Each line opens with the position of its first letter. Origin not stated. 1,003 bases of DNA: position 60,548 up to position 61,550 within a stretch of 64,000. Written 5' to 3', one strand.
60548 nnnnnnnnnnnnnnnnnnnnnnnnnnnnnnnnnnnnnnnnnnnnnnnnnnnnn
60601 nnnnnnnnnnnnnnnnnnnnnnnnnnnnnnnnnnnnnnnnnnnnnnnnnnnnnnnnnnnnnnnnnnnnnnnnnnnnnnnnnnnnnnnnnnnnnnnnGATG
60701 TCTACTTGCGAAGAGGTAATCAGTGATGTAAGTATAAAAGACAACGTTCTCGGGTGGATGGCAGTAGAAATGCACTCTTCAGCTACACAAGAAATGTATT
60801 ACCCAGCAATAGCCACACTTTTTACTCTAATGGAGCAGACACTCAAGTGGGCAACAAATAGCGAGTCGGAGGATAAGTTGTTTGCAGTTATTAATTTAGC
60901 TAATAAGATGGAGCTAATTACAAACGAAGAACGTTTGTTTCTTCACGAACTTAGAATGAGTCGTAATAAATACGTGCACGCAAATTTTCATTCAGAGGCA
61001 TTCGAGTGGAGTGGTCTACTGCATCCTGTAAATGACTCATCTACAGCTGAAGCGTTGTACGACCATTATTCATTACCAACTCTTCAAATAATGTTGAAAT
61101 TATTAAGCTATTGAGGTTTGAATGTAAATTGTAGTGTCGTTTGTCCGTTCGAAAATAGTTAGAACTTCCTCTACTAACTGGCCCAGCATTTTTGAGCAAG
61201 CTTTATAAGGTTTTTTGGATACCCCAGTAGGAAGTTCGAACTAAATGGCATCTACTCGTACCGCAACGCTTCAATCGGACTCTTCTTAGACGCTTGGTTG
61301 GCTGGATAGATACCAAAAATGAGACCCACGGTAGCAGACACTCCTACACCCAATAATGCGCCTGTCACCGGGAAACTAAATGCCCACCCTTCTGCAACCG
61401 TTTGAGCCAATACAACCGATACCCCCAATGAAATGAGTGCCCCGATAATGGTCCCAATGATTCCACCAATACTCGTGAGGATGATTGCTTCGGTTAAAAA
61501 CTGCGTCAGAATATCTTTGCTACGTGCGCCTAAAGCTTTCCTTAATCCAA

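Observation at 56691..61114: Four-gene plus-strand defence cassette: C5-MTase, PLD-family nuclease, Z1-type ATPase, small HEPN-like protein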

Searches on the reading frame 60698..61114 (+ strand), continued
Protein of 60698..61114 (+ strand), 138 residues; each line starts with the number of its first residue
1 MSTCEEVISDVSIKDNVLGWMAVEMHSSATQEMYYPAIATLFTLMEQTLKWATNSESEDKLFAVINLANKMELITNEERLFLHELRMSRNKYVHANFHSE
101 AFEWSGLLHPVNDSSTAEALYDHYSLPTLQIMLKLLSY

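Call 62: find_encoding_contigs(protein=P0127, flank=8000, max_places=2)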
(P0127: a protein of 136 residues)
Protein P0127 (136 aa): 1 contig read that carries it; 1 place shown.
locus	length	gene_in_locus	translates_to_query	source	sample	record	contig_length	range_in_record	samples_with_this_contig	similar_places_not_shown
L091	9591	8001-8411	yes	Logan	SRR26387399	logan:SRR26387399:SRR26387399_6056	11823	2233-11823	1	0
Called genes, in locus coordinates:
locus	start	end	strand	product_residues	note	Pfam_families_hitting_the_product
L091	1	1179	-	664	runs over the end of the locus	PF00004:AAA, PF23902:AAA_lid_PRS2_C (faint), PF17862:AAA_lid_3, PF01434:Peptidase_M41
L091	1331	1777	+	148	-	PF01668:SmpB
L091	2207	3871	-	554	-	PF00239:Resolvase, PF07508:Recombinase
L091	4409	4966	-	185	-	-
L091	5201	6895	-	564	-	PF13589:HATPase_c_3, PF09509:Hypoth_Ymh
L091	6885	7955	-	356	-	PF00145:DNA_methylase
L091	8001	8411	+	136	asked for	-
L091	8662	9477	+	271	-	-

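Call 86: search_protein_families(library=pfam, proteins=[P0142, P0148, P0178, P0177, P0176], max_evalue=0.01)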
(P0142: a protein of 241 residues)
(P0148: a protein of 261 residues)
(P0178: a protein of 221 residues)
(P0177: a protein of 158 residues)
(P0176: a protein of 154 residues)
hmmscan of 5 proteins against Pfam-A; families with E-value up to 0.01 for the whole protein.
P0142 (241 aa): 1 family
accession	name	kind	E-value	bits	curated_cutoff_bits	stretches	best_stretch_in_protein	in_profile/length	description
PF13643.11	DUF4145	-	0.00014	22.3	23.1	1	121-192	4-74/88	Domain of unknown function (DUF4145)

P0148 (261 aa): 0 families

P0178 (221 aa): 1 family
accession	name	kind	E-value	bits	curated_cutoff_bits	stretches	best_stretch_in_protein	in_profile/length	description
PF13643.11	DUF4145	-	1.4e-06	28.7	23.1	1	34-108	1-74/88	Domain of unknown function (DUF4145)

P0177 (158 aa): 1 family
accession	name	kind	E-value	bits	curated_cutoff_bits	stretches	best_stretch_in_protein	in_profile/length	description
PF13643.11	DUF4145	-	1e-07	32.3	23.1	1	55-136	2-81/88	Domain of unknown function (DUF4145)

P0176 (154 aa): 0 families

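Call 92: search_protein_families(library=padloc, proteins=[L083:4448-6328:+, L083:6318-7163:+, L083:7144-7971:+, L087:1978-3393:+, L087:3400-5376:+, L087:5354-6358:+, L085:5846-7735:-, L090:7199-8917:+, L091:5201-6895:-, L090:4486-5478:+], max_evalue=0.00001)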
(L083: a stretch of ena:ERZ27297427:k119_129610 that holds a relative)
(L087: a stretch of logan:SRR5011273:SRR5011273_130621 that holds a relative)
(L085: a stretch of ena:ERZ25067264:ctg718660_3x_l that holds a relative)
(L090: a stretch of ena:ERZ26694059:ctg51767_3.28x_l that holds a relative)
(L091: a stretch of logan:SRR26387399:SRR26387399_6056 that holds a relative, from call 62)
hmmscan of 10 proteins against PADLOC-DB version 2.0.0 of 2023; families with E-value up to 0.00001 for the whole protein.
L083:4448-6328:+ (626 aa): 1 family
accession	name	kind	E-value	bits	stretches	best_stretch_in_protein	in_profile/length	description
PDLC04582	PDC-M33A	-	3.5e-140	466.6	1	20-625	4-625/627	-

L083:6318-7163:+ (281 aa): 1 family
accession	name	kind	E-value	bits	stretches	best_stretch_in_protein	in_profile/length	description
PDLC04583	PDC-M33B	-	1.4e-57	193.3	1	1-277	1-288/289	-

L083:7144-7971:+ (275 aa): 4 families
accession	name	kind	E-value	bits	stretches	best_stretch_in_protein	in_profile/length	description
PDLC04586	PDC-M33C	-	2.3e-37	126.8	1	13-261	5-237/247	-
PDLC04587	PDC-M33C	-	3.1e-19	67.4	1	51-254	42-233/312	-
PDLC04584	PDC-M33C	-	1.9e-11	41.9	1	63-195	57-181/250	-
PDLC04585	PDC-M33C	-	1.3e-10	39.4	1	75-253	69-239/346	-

L087:1978-3393:+ (471 aa): 0 families

L087:3400-5376:+ (658 aa): 19 families
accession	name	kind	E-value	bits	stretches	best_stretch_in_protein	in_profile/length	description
PDLC00633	ZorD1|ZorD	-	4.7e-27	92.5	1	158-628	472-885/908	"SWI2/SNF2 helicase, Mrr-like nuclease"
PDLC00631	ZorD1|ZorD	-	3.4e-25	86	2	158-426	471-734/1071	"SWI2/SNF2 helicase, Mrr-like nuclease"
PDLC00632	ZorD1|ZorD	-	3.9e-21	72.7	1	249-428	726-905/1101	"SWI2/SNF2 helicase, Mrr-like nuclease"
PDLC00629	ZorD1|ZorD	-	8.4e-17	58.4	1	247-404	613-766/1012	"SWI2/SNF2 helicase, Mrr-like nuclease"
PDLC02851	DpdE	-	3.3e-16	56.3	1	258-428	712-881/1055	DpdE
PDLC02849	DpdE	-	1.4e-14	51.2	1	262-427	515-677/857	DpdE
PDLC02842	DpdE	-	1.4e-13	47.4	1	252-461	817-1026/1176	DpdE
PDLC02854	DpdE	-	3e-13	46.5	1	245-367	708-830/1083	DpdE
PDLC02623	DrmD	-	5.5e-13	45.6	1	368-627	398-659/1040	DrmD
PDLC00634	ZorD1|ZorD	-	8.9e-13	44.9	1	248-422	621-790/1208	"SWI2/SNF2 helicase, Mrr-like nuclease"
PDLC00627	ZorD1|ZorD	-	9.8e-13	45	0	525-592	887-951/1006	"SWI2/SNF2 helicase, Mrr-like nuclease"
PDLC02621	DrmD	-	6.3e-10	35.9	1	437-620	463-659/1040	DrmD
PDLC02504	BrxHI|BrxHII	-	4.7e-08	29.4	1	491-642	484-631/971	BrxHII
PDLC02845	DpdE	-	9e-08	28.3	1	182-429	888-1119/1293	DpdE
PDLC02627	DrmD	-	1.3e-07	28.2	1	255-317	408-470/748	DrmD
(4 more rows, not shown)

L087:5354-6358:+ (334 aa): 5 families
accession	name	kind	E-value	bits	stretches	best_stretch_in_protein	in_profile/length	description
PDLC03964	TmtA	-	1.6e-12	44.3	1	194-303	1404-1518/1538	-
PDLC04021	PD-T4-1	-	7e-12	42.9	1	179-288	233-348/383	-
PDLC05008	PDC-S36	-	3.1e-10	38.2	1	191-281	150-246/280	-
PDLC03969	TmtA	-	1.3e-07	27.6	1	192-316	1382-1503/1563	-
PDLC04022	PD-T4-1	-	7.9e-07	26.6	1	181-287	68-180/216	-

L085:5846-7735:- (629 aa): 2 families
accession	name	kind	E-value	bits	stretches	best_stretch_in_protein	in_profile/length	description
PDLC03419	REase_II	-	8.4e-40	134.8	2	11-196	8-199/695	Type II restriction enzyme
PDLC03485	REase_II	-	7.6e-28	95.3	1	6-205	4-197/611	Type II restriction enzyme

L090:7199-8917:+ (572 aa): 2 families
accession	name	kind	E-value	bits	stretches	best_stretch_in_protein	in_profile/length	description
PDLC03485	REase_II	-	3.9e-33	112.7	1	5-324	6-337/611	Type II restriction enzyme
PDLC03419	REase_II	-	9.3e-30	101.6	2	1-170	1-179/695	Type II restriction enzyme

L091:5201-6895:- (564 aa): 2 families
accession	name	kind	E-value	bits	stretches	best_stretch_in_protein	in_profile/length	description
PDLC03485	REase_II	-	1e-34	117.9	1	10-353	6-359/611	Type II restriction enzyme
PDLC03419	REase_II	-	2.9e-27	93.4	1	13-176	8-178/695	Type II restriction enzyme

L090:4486-5478:+ (330 aa): 0 families

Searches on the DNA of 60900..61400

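Call 65: search_rna_families(source=window, start=60900, end=61400, threshold=evalue, max_evalue=1)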
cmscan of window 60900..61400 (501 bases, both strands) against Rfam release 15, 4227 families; matches with E-value up to 1: 0.
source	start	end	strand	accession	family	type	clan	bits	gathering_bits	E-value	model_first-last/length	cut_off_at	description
